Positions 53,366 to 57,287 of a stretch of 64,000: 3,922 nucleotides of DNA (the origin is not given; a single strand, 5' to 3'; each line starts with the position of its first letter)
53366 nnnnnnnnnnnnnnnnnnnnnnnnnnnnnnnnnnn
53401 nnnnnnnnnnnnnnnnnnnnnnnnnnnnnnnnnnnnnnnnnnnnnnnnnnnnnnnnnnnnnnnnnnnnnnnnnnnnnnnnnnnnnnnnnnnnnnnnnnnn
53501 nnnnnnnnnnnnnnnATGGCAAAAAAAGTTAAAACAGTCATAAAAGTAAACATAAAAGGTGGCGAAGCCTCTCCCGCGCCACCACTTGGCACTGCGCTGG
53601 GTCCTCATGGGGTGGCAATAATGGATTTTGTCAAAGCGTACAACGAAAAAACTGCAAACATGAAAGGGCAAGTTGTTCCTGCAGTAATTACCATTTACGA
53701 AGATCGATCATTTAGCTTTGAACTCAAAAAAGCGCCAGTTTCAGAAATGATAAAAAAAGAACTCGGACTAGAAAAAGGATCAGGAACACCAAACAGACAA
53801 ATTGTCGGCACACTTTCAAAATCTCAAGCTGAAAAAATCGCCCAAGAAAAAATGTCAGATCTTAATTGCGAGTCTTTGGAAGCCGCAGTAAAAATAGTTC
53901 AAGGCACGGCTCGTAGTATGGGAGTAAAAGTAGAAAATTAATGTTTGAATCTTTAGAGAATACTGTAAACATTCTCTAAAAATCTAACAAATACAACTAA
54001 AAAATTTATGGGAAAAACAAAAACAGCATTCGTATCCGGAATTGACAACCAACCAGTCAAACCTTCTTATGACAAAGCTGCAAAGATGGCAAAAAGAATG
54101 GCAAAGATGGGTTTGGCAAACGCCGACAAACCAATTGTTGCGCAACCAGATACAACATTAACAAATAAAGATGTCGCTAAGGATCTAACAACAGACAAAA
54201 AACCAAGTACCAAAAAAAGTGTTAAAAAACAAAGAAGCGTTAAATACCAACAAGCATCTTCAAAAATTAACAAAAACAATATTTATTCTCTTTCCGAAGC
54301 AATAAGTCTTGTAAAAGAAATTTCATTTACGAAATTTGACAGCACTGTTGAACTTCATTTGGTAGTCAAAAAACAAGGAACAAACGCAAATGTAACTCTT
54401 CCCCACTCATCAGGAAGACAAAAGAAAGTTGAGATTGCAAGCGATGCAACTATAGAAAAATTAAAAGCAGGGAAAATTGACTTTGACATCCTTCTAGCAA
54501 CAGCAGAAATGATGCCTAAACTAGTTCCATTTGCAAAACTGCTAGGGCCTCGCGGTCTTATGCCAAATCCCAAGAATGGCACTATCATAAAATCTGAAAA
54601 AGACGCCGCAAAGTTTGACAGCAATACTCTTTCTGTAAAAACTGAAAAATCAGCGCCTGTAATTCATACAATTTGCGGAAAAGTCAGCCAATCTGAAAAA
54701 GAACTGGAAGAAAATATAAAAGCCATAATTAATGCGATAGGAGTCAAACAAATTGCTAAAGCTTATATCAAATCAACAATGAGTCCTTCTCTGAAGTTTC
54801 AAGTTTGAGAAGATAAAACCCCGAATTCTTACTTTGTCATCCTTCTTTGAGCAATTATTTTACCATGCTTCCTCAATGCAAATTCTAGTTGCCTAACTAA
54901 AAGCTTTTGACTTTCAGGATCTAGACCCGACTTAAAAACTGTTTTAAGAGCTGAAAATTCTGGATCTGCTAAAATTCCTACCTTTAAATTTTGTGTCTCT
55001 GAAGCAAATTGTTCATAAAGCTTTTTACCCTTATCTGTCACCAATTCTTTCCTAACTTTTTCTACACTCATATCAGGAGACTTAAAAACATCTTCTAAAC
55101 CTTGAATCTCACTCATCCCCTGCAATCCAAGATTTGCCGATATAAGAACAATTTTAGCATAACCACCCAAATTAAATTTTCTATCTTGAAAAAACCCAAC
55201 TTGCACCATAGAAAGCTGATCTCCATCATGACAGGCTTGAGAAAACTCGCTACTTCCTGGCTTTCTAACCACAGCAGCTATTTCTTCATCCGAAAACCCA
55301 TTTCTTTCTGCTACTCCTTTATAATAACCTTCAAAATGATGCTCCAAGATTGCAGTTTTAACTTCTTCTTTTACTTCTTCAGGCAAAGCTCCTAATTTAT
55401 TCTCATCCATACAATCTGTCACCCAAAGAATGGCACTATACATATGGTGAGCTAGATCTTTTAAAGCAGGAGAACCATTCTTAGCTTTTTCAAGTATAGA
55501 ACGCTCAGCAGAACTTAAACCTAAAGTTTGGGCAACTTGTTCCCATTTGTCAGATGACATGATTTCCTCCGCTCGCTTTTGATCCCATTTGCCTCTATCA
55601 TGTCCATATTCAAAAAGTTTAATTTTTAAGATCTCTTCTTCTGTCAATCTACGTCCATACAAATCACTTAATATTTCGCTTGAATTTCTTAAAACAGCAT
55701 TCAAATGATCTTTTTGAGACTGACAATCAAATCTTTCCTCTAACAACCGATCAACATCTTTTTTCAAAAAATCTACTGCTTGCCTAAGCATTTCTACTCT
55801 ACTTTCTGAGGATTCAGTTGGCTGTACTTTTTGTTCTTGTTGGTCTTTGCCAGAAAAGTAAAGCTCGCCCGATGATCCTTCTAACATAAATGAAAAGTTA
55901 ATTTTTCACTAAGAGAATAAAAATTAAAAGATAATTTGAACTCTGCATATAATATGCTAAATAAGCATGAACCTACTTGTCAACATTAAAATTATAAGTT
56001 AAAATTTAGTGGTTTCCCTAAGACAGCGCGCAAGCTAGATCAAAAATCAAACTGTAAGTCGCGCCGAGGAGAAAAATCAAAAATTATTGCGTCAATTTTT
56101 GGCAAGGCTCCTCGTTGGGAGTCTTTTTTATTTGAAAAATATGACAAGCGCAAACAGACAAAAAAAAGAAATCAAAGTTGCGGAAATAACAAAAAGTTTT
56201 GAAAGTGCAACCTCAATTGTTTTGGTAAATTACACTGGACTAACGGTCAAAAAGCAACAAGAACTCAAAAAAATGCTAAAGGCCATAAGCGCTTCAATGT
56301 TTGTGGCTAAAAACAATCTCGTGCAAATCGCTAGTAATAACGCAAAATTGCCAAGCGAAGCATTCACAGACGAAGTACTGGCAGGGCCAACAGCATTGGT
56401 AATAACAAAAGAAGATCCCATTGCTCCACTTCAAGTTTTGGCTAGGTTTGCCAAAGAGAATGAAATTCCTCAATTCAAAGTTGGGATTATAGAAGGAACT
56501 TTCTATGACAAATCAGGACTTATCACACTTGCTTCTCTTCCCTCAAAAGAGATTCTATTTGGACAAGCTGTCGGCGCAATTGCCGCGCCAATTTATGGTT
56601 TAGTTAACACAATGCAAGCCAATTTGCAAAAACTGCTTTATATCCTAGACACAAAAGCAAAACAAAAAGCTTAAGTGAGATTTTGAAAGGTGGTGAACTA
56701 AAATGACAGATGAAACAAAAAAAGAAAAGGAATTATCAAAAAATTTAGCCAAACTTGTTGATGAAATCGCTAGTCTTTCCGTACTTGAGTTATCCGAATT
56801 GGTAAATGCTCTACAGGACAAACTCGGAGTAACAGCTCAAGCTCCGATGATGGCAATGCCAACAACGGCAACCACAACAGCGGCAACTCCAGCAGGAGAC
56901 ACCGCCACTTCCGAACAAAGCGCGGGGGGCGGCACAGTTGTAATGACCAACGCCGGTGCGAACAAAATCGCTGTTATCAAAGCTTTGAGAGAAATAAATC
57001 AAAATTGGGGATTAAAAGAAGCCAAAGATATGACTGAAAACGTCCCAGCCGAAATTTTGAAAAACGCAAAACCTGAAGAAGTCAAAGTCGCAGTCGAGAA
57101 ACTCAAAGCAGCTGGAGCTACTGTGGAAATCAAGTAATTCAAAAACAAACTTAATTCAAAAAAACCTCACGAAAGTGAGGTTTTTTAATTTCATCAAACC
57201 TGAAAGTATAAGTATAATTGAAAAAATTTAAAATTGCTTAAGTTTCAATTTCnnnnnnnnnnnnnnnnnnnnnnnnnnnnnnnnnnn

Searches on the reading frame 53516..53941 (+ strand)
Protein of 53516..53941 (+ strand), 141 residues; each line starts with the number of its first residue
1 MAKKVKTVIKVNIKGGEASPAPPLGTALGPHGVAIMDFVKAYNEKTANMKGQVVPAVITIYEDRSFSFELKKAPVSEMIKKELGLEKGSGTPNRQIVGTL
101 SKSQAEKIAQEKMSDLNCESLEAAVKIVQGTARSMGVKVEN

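Call 13: search_protein_families(library=pfam, proteins=[window:53516-53941:+], max_evalue=0.01)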
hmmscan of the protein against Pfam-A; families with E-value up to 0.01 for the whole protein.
window:53516-53941:+ (141 aa): 2 families
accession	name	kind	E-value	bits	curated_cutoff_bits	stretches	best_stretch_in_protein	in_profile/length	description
PF03946.19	Ribosomal_L11_N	-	8.2e-26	90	32.9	1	9-66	1-58/58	Ribosomal protein L11, N-terminal domain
PF00298.24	Ribosomal_L11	-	3.5e-25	88.7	21.4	1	71-139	1-69/69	Ribosomal protein L11, RNA binding domain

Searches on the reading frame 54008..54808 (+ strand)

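Call 13: search_protein_families(library=pfam, proteins=[window:54008-54808:+], max_evalue=0.01)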
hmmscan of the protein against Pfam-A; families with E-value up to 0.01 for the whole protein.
window:54008-54808:+ (266 aa): 1 family
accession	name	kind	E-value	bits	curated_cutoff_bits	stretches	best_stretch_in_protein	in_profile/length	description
PF00687.26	Ribosomal_L1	-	5e-23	82.1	32.2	1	149-260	80-198/198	Ribosomal protein L1p/L10e family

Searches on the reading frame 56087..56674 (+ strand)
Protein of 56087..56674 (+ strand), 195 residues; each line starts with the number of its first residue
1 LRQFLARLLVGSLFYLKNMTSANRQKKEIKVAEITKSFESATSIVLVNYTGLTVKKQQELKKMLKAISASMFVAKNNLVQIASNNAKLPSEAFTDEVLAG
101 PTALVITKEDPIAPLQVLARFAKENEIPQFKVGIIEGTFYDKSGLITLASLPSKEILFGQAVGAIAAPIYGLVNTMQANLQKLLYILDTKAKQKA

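Call 13: search_protein_families(library=pfam, proteins=[window:56087-56674:+], max_evalue=0.01)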
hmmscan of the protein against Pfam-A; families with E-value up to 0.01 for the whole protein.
window:56087-56674:+ (195 aa): 1 family
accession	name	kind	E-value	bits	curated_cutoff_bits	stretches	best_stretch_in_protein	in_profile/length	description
PF00466.25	Ribosomal_L10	-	9.4e-23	80.6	22.8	1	23-123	2-100/100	Ribosomal protein L10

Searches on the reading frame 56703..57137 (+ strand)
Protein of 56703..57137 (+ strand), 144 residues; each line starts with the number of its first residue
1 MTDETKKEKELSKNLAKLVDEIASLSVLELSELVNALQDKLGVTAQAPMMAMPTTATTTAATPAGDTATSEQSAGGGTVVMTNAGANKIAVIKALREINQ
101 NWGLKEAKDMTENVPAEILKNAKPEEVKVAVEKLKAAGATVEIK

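Call 13: search_protein_families(library=pfam, proteins=[window:56703-57137:+], max_evalue=0.01)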
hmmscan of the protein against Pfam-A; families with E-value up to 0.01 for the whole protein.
window:56703-57137:+ (144 aa): 2 families
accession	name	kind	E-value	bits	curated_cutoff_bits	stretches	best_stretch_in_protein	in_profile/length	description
PF00542.24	Ribosomal_L12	-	6.3e-18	65.3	25.9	1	78-144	2-67/67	Ribosomal protein L7/L12 C-terminal domain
PF16320.10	Ribosomal_L12_N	-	4.1e-15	55.6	25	1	16-60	3-40/48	Ribosomal protein L7/L12 dimerisation domain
